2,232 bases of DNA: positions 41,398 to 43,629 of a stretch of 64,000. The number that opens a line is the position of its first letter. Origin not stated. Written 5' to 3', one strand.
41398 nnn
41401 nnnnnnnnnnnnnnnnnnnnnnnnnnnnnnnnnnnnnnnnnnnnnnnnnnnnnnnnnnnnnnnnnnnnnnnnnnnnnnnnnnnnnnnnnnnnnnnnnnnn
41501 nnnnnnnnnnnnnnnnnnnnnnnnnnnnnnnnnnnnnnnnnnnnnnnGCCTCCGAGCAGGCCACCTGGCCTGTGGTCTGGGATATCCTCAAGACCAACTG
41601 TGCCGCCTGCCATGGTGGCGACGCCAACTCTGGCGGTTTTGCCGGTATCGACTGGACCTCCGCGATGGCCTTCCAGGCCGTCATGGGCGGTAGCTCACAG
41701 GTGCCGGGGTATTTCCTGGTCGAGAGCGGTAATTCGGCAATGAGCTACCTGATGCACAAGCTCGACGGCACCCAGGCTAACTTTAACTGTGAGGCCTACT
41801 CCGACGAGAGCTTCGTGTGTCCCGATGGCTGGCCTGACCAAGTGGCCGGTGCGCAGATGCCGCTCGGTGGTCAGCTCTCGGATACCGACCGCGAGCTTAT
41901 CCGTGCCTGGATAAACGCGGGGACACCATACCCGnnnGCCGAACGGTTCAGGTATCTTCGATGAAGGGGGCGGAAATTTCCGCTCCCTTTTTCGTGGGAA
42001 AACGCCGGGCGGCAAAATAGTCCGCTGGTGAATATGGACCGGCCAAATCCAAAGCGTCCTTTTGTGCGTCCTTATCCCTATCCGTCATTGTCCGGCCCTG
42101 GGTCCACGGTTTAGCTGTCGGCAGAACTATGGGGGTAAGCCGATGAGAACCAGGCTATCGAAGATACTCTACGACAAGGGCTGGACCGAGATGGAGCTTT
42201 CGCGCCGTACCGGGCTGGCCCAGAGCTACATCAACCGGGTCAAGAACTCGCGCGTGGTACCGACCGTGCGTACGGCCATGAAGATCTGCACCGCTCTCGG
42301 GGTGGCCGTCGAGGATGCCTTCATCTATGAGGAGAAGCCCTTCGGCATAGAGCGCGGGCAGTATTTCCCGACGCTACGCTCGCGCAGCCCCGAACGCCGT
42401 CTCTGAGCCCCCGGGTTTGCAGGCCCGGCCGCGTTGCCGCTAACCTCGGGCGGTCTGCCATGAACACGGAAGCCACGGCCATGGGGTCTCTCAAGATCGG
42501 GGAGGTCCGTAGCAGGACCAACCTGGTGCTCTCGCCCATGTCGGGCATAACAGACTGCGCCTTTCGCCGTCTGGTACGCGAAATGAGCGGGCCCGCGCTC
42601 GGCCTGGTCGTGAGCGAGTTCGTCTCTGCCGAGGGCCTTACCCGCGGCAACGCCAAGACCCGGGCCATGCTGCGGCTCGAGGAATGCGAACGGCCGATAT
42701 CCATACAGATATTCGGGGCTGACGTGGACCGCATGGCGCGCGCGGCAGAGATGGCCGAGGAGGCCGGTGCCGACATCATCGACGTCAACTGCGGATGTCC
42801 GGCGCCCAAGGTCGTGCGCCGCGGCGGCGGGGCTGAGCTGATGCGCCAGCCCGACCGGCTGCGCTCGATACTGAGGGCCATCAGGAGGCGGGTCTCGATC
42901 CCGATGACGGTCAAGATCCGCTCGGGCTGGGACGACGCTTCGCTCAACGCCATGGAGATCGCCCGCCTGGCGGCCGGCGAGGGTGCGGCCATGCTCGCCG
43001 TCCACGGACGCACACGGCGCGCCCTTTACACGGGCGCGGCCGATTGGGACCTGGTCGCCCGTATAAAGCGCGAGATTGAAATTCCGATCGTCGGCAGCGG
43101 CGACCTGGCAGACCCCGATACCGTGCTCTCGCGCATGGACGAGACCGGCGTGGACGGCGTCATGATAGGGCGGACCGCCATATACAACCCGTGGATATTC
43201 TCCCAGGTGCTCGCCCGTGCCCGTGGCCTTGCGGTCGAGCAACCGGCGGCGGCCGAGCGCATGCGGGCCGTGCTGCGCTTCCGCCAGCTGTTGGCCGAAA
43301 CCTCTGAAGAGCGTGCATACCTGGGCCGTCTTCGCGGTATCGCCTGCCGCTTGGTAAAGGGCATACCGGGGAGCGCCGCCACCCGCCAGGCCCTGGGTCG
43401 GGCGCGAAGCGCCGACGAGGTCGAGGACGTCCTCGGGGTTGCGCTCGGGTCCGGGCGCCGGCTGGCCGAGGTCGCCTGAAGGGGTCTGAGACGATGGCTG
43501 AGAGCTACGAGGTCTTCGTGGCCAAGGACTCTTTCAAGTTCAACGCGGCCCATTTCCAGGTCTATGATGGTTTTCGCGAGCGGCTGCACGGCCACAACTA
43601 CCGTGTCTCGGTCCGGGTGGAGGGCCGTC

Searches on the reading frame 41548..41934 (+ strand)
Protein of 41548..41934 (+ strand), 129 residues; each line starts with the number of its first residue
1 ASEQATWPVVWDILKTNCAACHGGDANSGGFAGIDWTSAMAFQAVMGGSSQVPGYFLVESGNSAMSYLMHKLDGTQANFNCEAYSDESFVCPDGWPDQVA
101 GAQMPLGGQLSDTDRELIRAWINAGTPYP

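Call 45: search_protein_families(library=pfam, proteins=[window:41548-41934:+], max_evalue=10)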
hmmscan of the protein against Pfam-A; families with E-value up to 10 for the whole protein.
seq(129 aa): 5 families
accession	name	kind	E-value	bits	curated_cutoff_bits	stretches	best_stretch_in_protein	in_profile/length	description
PF13442.11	Cytochrome_CBB3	-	4.2e-05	24.2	27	1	12-54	8-50/68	Cytochrome C oxidase, cbb3-type, subunit III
PF00034.26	Cytochrom_C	-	0.0049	18.6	21.3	1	14-122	8-86/90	Cytochrome c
PF07635.16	PSCyt1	-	0.065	14.3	22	1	18-32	1-15/59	Planctomycete cytochrome C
PF14376.11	Haem_bd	-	0.12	12.7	27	1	9-48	33-72/133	Haem-binding domain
PF13936.12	HTH_38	-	0.15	12.3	27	1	109-128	4-23/44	Helix-turn-helix domain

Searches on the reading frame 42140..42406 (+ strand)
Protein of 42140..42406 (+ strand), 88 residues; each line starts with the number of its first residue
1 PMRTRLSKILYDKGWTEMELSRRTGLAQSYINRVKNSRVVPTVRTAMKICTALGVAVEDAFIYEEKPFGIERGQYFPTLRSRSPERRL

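Call 3: search_protein_families(library=pfam, proteins=[window:42140-42406:+], max_evalue=0.1)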
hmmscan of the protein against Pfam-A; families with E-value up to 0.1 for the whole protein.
window:42140-42406:+ (88 aa): 4 families
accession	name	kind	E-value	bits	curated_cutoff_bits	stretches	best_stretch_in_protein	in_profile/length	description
PF13443.12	HTH_26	-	7.4e-11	42.6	22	1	5-65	1-62/63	Cro/C1-type HTH DNA-binding domain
PF01381.28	HTH_3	-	4.2e-08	33.5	23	1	13-57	8-52/55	Helix-turn-helix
PF13560.12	HTH_31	-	1.1e-05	26.1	27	1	13-58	13-59/64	Helix-turn-helix domain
PF12844.13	HTH_19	-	0.002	18.4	30.2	1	5-58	3-55/64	Helix-turn-helix domain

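Call 10: search_protein_families(library=ncbifam, proteins=[window:42140-42406:+], max_evalue=0.1)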
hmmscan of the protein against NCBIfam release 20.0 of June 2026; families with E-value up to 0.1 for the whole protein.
window:42140-42406:+ (88 aa): 8 families
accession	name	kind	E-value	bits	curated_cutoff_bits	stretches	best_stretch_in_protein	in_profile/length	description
NF007271.0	PRK09726.1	equivalog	6.3e-05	22.9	79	1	11-67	22-78/88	type II toxin-antitoxin system antitoxin HipB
NF007408.0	PRK09943.1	equivalog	0.00026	20.6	211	1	4-67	10-73/185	HTH-type transcriptional regulator PuuR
NF041951.1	phage_RstR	subfamily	0.00035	20.8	80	1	3-64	4-64/108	RstR family transcriptional repressor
NF010465.0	PRK13890.1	equivalog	0.0012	19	96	1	4-56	8-60/121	conjugal transfer protein TrbA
TIGR00270.2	TIGR00270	equivalog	0.0021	17.9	110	1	12-57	86-131/159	multiprotein bridging factor aMBF1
NF006328.0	PRK08558.1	equivalog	0.0021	17.7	184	1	16-56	25-65/238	adenine phosphoribosyltransferase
TIGR02684.1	dnstrm_HI1420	hypoth_equivalog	0.016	15.4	53.7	1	13-57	44-86/89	addiction module antidote protein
TIGR02607.1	antidote_HigA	equivalog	0.099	12.5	47.7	0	13-55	19-61/81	HigA family addiction module antitoxin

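Call 85: find_homologous_proteins(query=window:42143-42403:+, max_evalue=0.00001)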
Query window:42143-42403:+ (87 aa): 79 proteins with E <= 0.00001 among 79 candidates.
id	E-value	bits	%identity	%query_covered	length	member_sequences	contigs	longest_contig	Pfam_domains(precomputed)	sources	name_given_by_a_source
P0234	3.8e-50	185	100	100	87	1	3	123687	PF01381.29,PF13443.13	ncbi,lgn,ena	-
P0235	1.1e-42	161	90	100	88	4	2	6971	PF01381.29,PF13560.13,PF13443.13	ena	-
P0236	2.6e-38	147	79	99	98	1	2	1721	PF01381.29,PF13560.13,PF13443.13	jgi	jgi:transcriptional regulator with XRE-family HTH domain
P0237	2.1e-37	144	84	91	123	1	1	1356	PF01381.29,PF13560.13,PF13443.13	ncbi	ncbi:MAG: XRE family transcriptional regulator, partial [Deltaproteobacteria bacterium]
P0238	3.8e-37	144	86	89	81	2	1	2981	PF01381.29,PF13443.13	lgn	-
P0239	4.6e-37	143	81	92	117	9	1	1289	PF01381.29,PF13443.13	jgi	jgi:DNA-binding Xre family transcriptional regulator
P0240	5.3e-37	143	80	95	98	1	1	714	PF01381.29,PF13560.13,PF13443.13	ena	-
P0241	5.9e-37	143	81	93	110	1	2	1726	PF01381.29,PF13560.13,PF13443.13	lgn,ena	-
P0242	7.4e-37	143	87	87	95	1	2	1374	PF01381.29,PF13443.13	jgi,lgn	jgi:transcriptional regulator with XRE-family HTH domain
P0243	7.6e-37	143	84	89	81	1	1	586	PF01381.29,PF13443.13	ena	-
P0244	8.4e-37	142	84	91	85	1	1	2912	PF01381.29,PF13560.13,PF13443.13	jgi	jgi:DNA-binding Xre family transcriptional regulator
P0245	1.4e-36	142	78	99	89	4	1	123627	PF01381.29,PF13443.13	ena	-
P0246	1.6e-36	142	82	89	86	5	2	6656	PF12844.14,PF01381.29,PF13560.13,PF13443.13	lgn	-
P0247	1.7e-36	141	82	91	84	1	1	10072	PF12844.14,PF01381.29,PF13560.13,PF13443.13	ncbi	-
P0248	2.8e-36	141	83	87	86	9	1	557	PF01381.29,PF13560.13,PF13443.13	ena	-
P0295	5.5e-30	121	72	87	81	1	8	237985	PF01381.29,PF13560.13,PF13443.13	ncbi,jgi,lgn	jgi:transcriptional regulator with XRE-family HTH domain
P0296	1.7e-29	119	76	83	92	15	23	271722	PF01381.29,PF13560.13,PF13443.13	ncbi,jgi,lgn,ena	jgi:putative transcriptional regulator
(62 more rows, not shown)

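Call 86: find_encoding_contigs(protein=P0234, flank=6000, max_places=3)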
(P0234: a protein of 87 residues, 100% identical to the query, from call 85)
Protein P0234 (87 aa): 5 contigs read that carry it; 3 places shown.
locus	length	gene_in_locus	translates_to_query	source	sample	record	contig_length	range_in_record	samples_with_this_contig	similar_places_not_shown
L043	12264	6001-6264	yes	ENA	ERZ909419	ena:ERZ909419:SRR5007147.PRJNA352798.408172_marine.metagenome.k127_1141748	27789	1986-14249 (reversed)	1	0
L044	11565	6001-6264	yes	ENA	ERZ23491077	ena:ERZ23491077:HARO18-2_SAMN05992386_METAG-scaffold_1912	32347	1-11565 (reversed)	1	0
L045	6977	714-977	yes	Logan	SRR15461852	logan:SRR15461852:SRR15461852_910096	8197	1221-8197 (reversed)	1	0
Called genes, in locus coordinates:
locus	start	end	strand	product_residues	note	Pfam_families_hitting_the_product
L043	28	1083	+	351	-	PF00583:Acetyltransf_1 (weak), PF13673:Acetyltransf_10 (weak)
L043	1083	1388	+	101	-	-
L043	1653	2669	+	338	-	PF07642:BBP2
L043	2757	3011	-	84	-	PF01206:TusA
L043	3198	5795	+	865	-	-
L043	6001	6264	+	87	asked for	PF01381:HTH_3, PF13443:HTH_26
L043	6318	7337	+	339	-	PF01207:Dus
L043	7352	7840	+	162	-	PF01242:PTPS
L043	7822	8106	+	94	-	PF09626:DHC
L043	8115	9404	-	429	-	PF05195:AMP_N, PF00557:Peptidase_M24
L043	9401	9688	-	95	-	PF03795:YCII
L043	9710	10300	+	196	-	PF00174:Oxidored_molyb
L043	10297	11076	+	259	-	PF01887:SAM_HAT_N, PF20257:SAM_HAT_C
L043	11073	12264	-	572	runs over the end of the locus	PF01343:Peptidase_S49, PF25145:NfeD1b_N (weak), PF01343:Peptidase_S49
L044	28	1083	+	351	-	PF00583:Acetyltransf_1 (weak), PF13673:Acetyltransf_10 (weak)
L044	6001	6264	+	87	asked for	PF01381:HTH_3, PF13443:HTH_26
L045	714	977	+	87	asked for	PF01381:HTH_3, PF13443:HTH_26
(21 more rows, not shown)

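Call 87: find_encoding_contigs(protein=P0295, flank=8000, max_places=3)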
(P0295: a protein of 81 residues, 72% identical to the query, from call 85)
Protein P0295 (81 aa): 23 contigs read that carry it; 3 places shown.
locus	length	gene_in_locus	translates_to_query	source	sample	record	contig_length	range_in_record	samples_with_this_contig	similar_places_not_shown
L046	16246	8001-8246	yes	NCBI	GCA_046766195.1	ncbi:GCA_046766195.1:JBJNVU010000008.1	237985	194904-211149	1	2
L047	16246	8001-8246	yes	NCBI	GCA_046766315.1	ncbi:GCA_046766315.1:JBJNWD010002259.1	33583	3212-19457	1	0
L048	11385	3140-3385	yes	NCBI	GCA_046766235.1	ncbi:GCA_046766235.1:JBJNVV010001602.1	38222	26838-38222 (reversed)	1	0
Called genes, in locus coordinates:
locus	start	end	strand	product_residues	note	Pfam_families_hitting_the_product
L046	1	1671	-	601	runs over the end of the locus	PF01019:G_glu_transpept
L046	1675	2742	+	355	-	PF00583:Acetyltransf_1, PF13673:Acetyltransf_10 (weak), PF13508:Acetyltransf_7 (weak)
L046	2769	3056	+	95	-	-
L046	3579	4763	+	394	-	PF07642:BBP2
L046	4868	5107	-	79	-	PF01206:TusA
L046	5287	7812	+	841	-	-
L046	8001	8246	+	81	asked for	PF13560:HTH_31 (weak), PF01381:HTH_3, PF13443:HTH_26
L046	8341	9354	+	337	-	PF01207:Dus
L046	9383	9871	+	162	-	PF01242:PTPS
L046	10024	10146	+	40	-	-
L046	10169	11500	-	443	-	PF05195:AMP_N, PF00557:Peptidase_M24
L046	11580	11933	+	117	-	-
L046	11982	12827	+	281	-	PF01435:Peptidase_M48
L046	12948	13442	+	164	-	PF04773:FecR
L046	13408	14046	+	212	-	PF00691:OmpA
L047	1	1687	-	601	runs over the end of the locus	PF01019:G_glu_transpept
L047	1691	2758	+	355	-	PF00583:Acetyltransf_1, PF13673:Acetyltransf_10 (weak), PF13508:Acetyltransf_7 (weak)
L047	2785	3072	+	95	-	-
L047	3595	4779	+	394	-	PF07642:BBP2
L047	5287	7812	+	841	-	-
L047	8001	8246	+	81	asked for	PF13560:HTH_31 (weak), PF01381:HTH_3, PF13443:HTH_26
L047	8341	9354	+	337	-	PF01207:Dus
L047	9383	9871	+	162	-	PF01242:PTPS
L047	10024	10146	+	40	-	-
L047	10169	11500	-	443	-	PF05195:AMP_N, PF00557:Peptidase_M24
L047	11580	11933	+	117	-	-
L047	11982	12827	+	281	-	PF01435:Peptidase_M48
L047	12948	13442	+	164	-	PF04773:FecR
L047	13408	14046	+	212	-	PF00691:OmpA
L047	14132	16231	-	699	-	PF05226:CHASE2, PF00211:Guanylate_cyc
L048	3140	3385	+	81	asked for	PF13560:HTH_31 (weak), PF01381:HTH_3, PF13443:HTH_26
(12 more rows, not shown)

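Call 88: find_encoding_contigs(protein=P0296, flank=8000, max_places=4)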
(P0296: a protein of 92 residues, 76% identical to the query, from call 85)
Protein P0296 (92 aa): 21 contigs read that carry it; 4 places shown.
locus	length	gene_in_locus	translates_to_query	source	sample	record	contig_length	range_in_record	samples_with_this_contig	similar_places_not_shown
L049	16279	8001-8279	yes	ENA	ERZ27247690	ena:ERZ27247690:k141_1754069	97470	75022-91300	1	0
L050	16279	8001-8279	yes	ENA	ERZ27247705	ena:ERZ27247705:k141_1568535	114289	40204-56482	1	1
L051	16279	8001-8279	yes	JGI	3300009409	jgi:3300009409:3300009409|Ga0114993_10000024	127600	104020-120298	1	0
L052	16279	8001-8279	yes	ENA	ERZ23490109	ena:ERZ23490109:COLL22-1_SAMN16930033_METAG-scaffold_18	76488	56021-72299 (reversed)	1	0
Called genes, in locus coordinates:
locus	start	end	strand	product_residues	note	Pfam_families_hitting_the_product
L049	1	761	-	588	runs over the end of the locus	PF01019:G_glu_transpept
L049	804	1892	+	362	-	PF00583:Acetyltransf_1, PF13673:Acetyltransf_10, PF13508:Acetyltransf_7 (weak)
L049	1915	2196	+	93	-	-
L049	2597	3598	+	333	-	PF07642:BBP2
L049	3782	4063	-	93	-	PF01206:TusA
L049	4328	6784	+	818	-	-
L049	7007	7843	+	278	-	PF17131:TP_0789-like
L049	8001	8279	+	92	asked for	PF01381:HTH_3, PF13443:HTH_26, PF13560:HTH_31 (weak)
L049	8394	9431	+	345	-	PF01207:Dus, PF01180:DHO_dh (faint)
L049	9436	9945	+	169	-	PF01242:PTPS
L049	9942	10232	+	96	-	-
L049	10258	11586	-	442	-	PF05195:AMP_N, PF00557:Peptidase_M24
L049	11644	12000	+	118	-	-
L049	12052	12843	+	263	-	PF01887:SAM_HAT_N, PF20257:SAM_HAT_C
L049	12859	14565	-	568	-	PF01343:Peptidase_S49, PF25145:NfeD1b_N, PF01343:Peptidase_S49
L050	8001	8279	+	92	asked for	PF01381:HTH_3, PF13443:HTH_26, PF13560:HTH_31 (weak)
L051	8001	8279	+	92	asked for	PF01381:HTH_3, PF13443:HTH_26, PF13560:HTH_31 (weak)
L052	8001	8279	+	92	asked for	PF01381:HTH_3, PF13443:HTH_26, PF13560:HTH_31 (weak)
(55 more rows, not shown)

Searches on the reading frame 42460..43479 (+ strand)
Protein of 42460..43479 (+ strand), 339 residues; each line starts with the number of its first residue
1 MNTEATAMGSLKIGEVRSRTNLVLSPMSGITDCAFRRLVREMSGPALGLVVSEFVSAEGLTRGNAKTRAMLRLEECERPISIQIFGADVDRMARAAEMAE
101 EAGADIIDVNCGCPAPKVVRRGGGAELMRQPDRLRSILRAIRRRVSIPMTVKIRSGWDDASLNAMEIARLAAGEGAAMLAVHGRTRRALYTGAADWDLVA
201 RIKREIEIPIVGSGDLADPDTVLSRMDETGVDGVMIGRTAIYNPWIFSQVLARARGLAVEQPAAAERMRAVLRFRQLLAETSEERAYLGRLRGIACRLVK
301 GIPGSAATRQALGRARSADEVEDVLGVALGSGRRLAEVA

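Call 3: search_protein_families(library=pfam, proteins=[window:42460-43479:+], max_evalue=0.1)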
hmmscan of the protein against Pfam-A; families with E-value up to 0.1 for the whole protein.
window:42460-43479:+ (339 aa): 7 families
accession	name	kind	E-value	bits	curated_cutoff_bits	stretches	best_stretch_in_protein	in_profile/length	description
PF01207.24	Dus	-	1.8e-81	274.1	20.4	1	24-323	2-300/311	Dihydrouridine synthase (Dus)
PF01180.27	DHO_dh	-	0.0018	18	27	1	71-160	87-171/291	Dihydroorotate dehydrogenase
PF00809.28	Pterin_bind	-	0.032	14.3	25.5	1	85-147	17-78/244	Pterin binding enzyme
PF01791.15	DeoC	-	0.046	13.8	23.8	0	88-168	144-211/229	DeoC/LacD family aldolase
PF01680.23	SOR_SNZ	-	0.053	13.8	27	1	93-157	23-81/207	SOR/SNZ family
PF00724.26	Oxidored_FMN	-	0.055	13.2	27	0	184-249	269-334/342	NADH:flavin oxidoreductase / NADH oxidase family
PF00977.27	His_biosynth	-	0.069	13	23.6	0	150-239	134-221/228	Histidine biosynthesis protein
